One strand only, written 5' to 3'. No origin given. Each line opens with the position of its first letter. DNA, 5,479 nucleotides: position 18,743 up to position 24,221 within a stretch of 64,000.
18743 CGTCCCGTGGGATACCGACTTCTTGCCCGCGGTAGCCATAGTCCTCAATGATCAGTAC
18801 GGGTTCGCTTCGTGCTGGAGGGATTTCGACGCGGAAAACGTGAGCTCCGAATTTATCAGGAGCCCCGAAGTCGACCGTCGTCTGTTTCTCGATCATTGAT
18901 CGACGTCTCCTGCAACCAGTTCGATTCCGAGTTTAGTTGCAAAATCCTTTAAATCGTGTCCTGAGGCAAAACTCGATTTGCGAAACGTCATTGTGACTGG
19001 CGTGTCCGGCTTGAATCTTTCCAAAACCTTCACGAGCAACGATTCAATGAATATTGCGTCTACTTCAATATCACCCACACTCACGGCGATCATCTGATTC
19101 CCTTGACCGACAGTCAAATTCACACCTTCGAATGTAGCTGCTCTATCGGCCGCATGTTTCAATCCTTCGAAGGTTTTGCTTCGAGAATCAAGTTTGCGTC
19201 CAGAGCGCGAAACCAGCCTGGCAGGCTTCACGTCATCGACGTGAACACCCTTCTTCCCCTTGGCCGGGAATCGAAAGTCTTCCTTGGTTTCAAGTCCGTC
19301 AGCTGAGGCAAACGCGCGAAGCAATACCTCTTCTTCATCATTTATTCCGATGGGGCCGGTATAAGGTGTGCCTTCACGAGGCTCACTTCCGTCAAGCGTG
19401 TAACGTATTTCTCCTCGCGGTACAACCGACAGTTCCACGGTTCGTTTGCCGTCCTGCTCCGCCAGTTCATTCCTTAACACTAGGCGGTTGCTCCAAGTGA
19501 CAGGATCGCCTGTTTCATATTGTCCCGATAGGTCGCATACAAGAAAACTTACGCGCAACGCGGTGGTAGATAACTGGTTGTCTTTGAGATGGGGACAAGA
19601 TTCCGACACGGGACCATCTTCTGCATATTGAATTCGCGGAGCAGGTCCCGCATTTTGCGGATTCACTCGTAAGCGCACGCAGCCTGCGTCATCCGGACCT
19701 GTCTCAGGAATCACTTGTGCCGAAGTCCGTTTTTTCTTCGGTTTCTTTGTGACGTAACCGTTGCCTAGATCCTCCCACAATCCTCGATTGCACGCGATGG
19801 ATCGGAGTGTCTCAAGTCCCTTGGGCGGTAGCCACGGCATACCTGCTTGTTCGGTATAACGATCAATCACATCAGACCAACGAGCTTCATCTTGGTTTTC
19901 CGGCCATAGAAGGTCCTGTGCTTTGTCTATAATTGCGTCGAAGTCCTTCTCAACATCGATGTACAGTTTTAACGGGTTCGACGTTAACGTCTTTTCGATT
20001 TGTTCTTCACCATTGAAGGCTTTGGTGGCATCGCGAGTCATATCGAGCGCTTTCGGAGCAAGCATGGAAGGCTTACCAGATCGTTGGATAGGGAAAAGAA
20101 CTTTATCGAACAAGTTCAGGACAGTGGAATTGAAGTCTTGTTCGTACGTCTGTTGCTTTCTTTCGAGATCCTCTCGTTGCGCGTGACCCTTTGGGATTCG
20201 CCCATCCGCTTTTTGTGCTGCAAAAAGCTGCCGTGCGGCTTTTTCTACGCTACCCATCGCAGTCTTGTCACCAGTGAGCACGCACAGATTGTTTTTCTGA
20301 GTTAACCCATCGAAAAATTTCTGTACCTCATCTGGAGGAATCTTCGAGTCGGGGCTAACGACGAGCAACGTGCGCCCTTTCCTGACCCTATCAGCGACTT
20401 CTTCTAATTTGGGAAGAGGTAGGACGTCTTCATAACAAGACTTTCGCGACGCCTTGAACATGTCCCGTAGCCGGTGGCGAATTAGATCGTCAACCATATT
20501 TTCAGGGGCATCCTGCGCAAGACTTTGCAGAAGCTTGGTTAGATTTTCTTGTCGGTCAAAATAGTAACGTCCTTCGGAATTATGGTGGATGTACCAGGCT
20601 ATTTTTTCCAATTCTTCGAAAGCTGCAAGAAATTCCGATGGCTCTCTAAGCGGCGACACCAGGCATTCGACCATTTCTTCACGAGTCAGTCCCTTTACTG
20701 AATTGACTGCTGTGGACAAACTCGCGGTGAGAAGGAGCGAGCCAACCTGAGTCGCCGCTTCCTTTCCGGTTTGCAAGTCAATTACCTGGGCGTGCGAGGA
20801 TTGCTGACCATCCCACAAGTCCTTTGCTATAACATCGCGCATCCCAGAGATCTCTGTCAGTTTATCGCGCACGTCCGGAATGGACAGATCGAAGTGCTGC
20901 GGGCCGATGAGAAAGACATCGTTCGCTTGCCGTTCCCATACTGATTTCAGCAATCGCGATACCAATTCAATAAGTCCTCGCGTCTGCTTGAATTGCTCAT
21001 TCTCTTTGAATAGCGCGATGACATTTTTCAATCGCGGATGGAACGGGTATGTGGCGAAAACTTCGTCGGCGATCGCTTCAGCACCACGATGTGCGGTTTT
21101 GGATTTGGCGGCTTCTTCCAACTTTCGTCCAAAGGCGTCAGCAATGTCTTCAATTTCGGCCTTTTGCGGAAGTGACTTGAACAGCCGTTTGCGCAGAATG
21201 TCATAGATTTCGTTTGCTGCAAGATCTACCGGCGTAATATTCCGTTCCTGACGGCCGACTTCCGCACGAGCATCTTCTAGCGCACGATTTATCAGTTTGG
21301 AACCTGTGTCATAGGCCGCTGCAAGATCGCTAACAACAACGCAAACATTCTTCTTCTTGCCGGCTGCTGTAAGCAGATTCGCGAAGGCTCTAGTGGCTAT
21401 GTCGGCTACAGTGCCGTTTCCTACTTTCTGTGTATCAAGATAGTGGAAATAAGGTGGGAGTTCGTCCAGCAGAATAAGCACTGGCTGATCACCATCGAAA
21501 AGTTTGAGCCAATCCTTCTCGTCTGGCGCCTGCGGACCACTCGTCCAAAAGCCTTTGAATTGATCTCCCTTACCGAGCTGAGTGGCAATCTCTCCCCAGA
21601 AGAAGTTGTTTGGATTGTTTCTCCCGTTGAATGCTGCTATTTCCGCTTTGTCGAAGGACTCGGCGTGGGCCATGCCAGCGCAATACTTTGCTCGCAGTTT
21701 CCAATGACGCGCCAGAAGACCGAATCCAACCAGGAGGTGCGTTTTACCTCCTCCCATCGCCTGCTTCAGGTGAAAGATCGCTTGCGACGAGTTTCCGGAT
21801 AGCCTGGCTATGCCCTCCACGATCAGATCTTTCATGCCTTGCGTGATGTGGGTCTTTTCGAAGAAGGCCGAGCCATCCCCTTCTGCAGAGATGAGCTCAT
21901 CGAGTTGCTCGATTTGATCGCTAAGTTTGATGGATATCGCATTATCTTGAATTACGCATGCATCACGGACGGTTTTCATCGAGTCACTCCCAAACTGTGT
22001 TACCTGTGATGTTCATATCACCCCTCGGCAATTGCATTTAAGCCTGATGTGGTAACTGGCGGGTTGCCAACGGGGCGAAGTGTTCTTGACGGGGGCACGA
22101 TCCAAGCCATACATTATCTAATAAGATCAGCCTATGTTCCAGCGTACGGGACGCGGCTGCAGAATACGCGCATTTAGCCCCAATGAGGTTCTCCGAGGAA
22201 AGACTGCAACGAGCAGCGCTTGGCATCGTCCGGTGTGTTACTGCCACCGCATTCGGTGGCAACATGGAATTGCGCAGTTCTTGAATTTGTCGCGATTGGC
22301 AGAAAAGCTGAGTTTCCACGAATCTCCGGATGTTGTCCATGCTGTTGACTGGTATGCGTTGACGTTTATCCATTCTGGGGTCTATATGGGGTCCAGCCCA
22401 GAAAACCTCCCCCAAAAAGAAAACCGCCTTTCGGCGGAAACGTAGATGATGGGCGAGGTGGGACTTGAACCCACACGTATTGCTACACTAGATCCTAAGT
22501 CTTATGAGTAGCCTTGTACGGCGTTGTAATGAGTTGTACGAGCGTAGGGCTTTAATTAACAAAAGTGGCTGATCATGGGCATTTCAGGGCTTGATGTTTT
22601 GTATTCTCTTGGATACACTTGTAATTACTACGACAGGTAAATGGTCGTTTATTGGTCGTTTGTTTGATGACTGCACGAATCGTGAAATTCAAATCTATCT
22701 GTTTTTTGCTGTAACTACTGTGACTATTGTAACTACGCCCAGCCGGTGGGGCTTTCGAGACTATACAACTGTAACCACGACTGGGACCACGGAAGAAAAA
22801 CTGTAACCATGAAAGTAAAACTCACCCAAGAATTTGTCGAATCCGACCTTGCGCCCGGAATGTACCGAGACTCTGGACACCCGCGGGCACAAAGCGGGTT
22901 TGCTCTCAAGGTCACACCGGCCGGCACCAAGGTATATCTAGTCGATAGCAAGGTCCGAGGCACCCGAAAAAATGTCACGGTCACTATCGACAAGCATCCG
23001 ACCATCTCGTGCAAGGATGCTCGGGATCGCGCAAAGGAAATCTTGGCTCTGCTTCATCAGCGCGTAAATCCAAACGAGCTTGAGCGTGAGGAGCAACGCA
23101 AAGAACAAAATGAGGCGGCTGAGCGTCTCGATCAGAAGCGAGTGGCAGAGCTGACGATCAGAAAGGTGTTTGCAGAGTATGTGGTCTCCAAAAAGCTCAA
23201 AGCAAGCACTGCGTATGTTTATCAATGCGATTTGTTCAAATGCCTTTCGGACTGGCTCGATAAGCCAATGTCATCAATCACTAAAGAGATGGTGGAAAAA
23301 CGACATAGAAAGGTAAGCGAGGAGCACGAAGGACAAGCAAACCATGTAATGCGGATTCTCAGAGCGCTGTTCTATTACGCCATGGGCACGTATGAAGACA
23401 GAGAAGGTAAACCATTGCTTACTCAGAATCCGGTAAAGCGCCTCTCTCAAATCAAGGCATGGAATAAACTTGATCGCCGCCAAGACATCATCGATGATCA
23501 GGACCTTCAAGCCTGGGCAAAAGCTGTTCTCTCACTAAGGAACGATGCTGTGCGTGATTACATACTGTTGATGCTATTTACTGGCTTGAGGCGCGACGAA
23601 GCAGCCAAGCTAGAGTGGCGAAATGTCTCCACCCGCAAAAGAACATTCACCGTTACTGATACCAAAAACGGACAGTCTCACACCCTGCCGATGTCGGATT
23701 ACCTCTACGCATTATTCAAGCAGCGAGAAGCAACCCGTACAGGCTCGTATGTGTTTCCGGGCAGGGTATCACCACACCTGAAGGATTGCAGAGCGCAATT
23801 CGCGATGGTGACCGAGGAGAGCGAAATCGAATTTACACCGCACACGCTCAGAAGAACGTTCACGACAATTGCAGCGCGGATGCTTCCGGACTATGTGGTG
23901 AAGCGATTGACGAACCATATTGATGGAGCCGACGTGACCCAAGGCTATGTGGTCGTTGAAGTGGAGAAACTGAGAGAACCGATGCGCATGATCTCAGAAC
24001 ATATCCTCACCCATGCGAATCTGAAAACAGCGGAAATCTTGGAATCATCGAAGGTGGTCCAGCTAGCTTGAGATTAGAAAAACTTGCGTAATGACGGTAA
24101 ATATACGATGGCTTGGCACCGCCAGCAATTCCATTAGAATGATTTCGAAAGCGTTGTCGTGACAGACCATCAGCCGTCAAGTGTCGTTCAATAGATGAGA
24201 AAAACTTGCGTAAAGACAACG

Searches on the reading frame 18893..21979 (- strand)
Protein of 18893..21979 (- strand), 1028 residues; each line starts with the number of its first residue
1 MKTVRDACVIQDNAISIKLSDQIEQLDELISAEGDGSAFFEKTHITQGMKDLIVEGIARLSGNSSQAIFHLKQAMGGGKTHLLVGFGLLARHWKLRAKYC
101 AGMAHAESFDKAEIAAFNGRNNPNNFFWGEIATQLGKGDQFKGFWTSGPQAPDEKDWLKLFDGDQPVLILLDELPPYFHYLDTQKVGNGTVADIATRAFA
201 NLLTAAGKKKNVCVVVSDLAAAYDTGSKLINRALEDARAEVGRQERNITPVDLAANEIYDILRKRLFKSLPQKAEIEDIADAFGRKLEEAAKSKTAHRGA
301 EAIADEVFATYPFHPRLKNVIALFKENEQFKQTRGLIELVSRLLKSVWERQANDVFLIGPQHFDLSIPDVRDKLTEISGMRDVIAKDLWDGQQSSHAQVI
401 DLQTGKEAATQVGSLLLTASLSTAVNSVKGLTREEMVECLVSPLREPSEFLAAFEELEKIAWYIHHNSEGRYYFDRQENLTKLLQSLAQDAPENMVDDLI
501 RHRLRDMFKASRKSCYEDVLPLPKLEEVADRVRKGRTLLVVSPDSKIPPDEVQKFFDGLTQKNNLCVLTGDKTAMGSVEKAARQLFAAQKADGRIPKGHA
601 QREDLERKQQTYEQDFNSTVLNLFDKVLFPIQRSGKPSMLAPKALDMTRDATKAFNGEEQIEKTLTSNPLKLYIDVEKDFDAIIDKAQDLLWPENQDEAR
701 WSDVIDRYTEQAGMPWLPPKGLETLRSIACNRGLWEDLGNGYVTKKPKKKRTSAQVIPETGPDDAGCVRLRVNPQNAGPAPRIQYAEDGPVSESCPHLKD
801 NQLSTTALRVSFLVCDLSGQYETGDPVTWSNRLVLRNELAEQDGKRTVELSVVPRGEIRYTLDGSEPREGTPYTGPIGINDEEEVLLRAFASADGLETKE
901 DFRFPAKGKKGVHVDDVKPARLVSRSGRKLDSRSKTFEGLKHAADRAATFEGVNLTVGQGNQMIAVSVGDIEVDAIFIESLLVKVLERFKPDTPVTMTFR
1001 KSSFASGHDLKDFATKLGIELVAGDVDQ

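Call 58: search_protein_families(library=padloc, proteins=[window:18893-21979:-], max_evalue=0.001)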
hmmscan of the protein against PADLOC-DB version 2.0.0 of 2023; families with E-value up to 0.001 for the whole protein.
window:18893-21979:- (1028 aa): 2 families
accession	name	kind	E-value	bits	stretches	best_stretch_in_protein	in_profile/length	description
PDLC02192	DUF499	-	0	1622.4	1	1-1028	1-1021/1022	-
PDLC00662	HmaC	-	8.8e-55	184.4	1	35-717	44-754/941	AAA+ ATPase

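Call 98: list_cluster_members(proteins=[window:18893-21979:-, window:15301-18324:-, window:12581-15304:-, window:8709-9788:-, window:61991-63076:-, window:54987-55934:+, window:41430-42716:-, window:31804-36072:+, window:29570-31804:+, window:5043-5927:-])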
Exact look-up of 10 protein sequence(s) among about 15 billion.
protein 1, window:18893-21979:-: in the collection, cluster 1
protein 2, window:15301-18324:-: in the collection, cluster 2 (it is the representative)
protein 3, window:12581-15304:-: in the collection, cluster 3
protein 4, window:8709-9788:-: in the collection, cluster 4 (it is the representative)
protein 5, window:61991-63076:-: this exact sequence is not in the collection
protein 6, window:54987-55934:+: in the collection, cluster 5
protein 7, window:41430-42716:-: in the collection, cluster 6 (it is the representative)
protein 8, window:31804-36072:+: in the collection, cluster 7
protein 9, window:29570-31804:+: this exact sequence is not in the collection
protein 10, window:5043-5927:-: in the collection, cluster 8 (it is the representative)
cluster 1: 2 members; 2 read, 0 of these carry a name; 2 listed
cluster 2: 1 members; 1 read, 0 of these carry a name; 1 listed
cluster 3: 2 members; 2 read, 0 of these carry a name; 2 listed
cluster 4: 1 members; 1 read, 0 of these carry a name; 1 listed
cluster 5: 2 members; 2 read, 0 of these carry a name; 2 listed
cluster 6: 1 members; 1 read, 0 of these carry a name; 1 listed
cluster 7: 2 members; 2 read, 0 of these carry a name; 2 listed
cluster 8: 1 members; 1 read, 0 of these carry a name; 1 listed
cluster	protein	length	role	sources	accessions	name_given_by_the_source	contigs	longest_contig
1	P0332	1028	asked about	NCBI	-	-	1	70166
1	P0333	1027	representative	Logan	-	-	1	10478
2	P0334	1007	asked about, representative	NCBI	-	-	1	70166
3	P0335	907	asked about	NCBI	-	-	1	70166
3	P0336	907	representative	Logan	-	-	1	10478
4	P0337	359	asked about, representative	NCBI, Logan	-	-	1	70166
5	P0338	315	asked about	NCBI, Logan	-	-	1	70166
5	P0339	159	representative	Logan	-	-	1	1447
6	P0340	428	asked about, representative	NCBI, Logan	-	-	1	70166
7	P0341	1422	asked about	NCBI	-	-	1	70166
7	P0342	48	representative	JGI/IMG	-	-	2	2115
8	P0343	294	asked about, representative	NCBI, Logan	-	-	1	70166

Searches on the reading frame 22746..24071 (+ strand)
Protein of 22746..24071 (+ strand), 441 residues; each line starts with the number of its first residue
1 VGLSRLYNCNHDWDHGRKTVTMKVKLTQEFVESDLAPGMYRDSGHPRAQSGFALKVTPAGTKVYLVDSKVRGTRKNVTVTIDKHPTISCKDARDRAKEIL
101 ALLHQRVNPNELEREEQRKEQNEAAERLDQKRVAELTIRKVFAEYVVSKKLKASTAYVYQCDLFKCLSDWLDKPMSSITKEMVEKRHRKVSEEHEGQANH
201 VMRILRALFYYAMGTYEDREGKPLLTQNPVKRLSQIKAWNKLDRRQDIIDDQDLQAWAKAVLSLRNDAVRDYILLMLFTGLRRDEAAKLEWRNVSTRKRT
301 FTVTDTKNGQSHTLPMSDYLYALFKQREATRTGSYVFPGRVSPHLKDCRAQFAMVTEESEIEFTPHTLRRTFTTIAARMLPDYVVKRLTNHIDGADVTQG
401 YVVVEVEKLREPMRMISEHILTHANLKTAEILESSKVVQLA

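Call 56: search_protein_families(library=pfam, proteins=[window:22746-24071:+], max_evalue=0.001)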
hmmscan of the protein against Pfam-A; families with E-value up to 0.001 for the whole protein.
window:22746-24071:+ (441 aa): 2 families
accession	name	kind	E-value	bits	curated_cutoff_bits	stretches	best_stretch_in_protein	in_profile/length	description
PF00589.27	Phage_integrase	-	3.9e-19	69.5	27.1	1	264-404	22-168/172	Phage integrase family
PF13356.12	Arm-DNA-bind_3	-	1.7e-10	41.3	27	1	46-115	17-82/83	Arm DNA-binding domain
